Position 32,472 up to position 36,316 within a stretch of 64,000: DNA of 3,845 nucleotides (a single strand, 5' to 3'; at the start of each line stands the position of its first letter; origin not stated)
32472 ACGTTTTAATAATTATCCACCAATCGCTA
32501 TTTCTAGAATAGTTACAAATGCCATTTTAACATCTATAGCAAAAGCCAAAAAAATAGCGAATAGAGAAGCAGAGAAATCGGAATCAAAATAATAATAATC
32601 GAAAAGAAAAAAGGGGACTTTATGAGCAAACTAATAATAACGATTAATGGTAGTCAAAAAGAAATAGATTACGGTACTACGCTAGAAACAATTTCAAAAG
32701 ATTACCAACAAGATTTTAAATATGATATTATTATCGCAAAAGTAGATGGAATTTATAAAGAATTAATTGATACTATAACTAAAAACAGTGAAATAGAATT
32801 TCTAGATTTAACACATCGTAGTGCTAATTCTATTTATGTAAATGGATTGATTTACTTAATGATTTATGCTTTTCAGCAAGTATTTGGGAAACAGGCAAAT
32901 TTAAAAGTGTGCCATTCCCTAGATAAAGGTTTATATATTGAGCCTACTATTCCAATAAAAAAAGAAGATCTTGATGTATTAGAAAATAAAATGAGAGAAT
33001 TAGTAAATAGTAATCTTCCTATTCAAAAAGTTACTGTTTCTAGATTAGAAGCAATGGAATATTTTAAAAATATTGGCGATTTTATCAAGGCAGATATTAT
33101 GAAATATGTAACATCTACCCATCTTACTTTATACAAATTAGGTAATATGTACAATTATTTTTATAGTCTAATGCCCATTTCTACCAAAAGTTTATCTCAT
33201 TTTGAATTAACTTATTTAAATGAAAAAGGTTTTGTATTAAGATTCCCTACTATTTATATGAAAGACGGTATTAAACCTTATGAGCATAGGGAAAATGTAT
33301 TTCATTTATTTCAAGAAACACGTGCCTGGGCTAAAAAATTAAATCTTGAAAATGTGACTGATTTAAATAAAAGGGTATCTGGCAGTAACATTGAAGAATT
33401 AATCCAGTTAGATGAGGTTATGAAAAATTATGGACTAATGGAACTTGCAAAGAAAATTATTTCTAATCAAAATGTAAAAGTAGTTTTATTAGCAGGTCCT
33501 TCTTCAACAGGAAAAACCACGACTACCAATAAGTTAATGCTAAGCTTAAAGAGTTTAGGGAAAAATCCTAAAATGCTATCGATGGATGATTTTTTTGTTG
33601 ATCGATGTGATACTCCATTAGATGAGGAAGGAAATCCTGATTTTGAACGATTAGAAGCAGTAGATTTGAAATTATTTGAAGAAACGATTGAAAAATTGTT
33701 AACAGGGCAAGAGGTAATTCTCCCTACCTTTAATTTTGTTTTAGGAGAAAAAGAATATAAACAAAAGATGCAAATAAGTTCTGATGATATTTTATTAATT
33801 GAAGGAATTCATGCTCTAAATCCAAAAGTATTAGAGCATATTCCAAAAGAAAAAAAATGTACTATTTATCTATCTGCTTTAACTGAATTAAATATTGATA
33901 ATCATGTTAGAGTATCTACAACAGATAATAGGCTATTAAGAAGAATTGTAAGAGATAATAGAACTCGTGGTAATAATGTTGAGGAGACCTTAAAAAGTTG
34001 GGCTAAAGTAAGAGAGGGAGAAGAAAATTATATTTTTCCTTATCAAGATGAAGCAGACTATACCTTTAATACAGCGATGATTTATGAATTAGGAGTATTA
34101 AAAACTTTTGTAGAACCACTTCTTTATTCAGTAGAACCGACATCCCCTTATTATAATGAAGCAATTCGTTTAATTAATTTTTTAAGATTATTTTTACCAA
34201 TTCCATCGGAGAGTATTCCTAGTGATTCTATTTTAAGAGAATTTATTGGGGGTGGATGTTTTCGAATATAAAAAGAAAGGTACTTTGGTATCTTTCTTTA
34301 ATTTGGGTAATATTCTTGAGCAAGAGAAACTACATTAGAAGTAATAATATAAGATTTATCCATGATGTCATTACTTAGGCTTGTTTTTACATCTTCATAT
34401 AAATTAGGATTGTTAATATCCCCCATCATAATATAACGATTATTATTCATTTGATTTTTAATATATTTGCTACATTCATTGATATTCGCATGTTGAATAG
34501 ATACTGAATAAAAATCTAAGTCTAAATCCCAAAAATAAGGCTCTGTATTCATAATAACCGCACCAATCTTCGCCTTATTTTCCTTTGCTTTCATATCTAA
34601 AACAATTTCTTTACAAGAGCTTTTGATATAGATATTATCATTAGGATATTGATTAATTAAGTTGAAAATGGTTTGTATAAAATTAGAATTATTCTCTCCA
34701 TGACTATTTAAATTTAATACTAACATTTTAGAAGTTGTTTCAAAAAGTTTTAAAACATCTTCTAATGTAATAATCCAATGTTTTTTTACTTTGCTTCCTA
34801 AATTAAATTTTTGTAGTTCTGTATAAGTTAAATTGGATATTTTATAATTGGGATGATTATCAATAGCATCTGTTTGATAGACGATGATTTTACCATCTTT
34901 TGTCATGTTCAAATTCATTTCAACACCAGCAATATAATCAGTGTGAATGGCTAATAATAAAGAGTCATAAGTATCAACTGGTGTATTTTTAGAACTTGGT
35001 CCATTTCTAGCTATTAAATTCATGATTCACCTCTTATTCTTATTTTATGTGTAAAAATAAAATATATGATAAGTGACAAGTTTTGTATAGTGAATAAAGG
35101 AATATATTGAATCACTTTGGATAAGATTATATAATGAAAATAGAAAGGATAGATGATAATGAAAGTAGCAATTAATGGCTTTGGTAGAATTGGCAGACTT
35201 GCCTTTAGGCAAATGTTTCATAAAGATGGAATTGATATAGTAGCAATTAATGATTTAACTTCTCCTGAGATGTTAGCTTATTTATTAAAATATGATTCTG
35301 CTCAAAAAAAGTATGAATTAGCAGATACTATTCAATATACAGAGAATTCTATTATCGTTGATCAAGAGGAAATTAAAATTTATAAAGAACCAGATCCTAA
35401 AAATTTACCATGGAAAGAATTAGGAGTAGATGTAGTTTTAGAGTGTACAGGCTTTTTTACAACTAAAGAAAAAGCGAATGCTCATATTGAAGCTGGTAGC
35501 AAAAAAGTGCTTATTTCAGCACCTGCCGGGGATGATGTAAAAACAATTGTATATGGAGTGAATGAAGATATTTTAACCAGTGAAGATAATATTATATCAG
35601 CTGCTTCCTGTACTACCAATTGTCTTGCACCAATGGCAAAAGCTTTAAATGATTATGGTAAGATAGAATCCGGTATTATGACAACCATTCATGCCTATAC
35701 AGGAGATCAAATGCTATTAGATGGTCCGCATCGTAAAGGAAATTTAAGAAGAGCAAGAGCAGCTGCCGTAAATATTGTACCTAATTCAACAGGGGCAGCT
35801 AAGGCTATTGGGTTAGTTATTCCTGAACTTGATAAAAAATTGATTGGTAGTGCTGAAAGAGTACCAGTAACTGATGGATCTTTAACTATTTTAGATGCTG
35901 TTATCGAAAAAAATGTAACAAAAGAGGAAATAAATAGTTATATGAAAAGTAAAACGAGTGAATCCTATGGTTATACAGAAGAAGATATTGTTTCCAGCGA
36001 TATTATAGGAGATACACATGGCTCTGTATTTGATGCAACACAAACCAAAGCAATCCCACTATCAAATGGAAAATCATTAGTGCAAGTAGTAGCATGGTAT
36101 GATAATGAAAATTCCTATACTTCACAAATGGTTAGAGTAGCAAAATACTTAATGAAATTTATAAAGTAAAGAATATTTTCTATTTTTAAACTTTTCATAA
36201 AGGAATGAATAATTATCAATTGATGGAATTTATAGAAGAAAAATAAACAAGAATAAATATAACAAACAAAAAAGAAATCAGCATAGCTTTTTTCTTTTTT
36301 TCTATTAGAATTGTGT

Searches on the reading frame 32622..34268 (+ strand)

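Call 14: search_protein_families(library=pfam, proteins=[window:32622-34268:+], max_evalue=0.001)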
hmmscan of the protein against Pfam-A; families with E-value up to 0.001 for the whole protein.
window:32622-34268:+ (549 aa): 2 families
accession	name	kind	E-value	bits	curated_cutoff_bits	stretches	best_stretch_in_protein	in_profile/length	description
PF00485.24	PRK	-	9.7e-20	71.7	22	1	288-483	2-188/196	Phosphoribulokinase / Uridine kinase family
PF00448.28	SRP54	-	0.00097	19.3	22.7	0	286-324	2-40/196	SRP54-type protein, GTPase domain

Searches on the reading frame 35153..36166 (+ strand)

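Call 14: search_protein_families(library=pfam, proteins=[window:35153-36166:+], max_evalue=0.001)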
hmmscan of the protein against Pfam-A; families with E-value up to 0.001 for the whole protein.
window:35153-36166:+ (338 aa): 2 families
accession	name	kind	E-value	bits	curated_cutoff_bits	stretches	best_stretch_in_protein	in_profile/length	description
PF02800.25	Gp_dh_C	-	1.2e-51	174.9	24.4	1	158-316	1-158/158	Glyceraldehyde 3-phosphate dehydrogenase, C-terminal domain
PF00044.30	Gp_dh_N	-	7.6e-38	129.3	31.7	1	3-105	1-101/101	Glyceraldehyde 3-phosphate dehydrogenase, NAD binding domain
